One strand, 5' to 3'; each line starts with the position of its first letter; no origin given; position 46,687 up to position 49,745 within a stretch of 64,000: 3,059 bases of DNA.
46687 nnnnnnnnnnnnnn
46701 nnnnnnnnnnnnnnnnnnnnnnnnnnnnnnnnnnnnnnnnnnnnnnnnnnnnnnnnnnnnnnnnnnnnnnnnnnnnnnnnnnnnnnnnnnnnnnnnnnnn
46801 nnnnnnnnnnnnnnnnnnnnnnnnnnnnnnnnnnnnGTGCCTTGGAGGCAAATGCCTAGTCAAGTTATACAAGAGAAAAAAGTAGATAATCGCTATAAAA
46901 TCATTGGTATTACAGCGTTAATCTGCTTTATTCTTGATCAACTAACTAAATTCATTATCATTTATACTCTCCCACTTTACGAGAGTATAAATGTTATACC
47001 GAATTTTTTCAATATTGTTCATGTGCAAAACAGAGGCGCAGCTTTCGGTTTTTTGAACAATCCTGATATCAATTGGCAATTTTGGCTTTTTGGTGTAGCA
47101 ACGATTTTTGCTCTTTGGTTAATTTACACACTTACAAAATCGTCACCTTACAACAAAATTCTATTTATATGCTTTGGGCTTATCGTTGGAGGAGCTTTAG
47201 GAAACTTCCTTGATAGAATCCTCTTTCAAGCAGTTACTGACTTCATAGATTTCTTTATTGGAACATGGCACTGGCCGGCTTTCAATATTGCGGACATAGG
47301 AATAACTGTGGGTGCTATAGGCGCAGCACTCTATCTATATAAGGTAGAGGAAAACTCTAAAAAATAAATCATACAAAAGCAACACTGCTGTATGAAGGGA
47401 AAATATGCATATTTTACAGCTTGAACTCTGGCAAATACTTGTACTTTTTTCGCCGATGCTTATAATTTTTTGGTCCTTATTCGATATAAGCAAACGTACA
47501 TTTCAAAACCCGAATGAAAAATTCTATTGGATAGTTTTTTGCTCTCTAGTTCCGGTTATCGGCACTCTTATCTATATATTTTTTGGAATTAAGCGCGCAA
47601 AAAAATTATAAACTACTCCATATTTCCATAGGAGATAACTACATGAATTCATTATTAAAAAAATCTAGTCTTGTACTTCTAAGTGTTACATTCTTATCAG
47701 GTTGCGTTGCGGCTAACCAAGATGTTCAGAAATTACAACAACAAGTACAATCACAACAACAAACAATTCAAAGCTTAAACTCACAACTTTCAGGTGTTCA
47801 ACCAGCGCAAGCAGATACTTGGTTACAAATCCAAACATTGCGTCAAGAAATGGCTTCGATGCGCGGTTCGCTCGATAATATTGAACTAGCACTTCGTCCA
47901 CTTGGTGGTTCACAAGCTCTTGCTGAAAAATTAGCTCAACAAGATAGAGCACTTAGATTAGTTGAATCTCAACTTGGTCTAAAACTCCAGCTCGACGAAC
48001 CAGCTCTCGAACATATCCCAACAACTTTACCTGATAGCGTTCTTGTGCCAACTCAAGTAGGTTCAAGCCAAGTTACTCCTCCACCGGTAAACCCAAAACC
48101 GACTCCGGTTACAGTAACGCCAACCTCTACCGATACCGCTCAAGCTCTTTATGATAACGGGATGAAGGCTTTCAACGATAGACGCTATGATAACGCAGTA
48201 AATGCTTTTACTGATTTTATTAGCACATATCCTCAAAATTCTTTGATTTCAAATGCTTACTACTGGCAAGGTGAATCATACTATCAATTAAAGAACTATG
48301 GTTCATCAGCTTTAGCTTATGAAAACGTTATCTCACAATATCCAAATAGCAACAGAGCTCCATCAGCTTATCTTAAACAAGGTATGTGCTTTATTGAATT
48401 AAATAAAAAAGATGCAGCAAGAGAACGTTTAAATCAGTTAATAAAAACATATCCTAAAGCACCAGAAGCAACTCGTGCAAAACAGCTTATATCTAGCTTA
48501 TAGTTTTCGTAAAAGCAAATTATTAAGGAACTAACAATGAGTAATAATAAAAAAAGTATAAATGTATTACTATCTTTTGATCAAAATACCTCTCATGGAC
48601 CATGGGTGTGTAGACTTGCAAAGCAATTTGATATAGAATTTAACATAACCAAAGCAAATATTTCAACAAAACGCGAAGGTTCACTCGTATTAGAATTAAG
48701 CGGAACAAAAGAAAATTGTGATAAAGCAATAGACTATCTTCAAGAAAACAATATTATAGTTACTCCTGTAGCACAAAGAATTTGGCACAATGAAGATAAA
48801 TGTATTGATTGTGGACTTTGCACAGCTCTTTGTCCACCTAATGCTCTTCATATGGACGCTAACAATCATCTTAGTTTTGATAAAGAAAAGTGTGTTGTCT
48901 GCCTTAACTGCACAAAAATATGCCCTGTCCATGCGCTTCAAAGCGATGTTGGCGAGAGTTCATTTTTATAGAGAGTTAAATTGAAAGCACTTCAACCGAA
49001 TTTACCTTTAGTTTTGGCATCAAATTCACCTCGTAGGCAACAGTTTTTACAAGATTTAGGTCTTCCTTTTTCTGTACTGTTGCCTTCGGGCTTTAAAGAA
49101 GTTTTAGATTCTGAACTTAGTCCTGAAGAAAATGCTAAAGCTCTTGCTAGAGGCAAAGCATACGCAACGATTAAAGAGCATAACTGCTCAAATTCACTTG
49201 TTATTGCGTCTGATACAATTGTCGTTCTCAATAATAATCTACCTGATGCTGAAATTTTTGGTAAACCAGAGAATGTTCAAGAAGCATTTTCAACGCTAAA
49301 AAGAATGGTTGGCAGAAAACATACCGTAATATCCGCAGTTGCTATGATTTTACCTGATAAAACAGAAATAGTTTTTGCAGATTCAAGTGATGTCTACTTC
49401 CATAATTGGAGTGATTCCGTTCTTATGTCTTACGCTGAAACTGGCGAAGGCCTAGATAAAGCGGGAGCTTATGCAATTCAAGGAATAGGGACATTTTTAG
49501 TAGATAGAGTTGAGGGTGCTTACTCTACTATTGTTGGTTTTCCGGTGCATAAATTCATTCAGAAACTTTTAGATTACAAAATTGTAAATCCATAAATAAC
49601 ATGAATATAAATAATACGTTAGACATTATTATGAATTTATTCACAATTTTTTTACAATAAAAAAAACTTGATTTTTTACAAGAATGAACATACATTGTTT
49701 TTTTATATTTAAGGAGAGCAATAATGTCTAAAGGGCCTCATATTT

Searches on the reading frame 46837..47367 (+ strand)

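Call 30: search_protein_families(library=pfam, proteins=[window:46837-47367:+], max_evalue=0.00001)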
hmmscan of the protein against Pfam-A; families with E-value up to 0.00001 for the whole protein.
window:46837-47367:+ (176 aa): 1 family
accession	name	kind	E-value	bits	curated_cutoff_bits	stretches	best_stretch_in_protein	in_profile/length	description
PF01252.23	Peptidase_A8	-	3.6e-39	134.7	25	1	27-167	2-140/142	Signal peptidase (SPase) II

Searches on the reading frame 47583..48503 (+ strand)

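Call 30: search_protein_families(library=pfam, proteins=[window:47583-48503:+], max_evalue=0.00001)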
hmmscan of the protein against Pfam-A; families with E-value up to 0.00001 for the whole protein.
window:47583-48503:+ (306 aa): 7 families
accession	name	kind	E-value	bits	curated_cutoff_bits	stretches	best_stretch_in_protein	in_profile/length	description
PF13174.12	TPR_6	-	3.7e-16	59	26.3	1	262-292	2-32/33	Tetratricopeptide repeat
PF07719.23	TPR_2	-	5.2e-11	42.2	27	0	224-255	2-33/34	Tetratricopeptide repeat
PF13432.12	TPR_16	-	1.9e-09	38.2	32.7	0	190-256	1-64/65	Tetratricopeptide repeat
PF13428.12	TPR_14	-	4.8e-06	27.2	23.5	0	261-299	2-40/44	Tetratricopeptide repeat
PF13181.12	TPR_8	-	5e-06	26.7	25.7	0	224-255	2-33/34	Tetratricopeptide repeat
PF13525.12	YfiO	-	5.7e-06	26.7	25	1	184-304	3-134/203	Outer membrane lipoprotein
PF14559.12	TPR_19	-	6.4e-06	26.8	25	0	236-301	4-66/68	Tetratricopeptide repeat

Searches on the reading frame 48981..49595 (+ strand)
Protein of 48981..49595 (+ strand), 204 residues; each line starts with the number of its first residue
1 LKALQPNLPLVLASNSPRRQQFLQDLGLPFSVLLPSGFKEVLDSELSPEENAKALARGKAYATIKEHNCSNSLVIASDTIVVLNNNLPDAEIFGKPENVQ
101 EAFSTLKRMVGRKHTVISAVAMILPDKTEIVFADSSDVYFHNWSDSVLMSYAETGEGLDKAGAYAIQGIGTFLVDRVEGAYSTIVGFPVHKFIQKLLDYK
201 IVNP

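Call 30: search_protein_families(library=pfam, proteins=[window:48981-49595:+], max_evalue=0.00001)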
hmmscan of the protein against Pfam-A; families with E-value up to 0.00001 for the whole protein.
window:48981-49595:+ (204 aa): 1 family
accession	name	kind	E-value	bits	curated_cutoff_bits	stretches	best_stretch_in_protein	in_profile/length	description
PF02545.19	Maf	-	1.5e-50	171.9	27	1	9-196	1-184/187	Maf-like protein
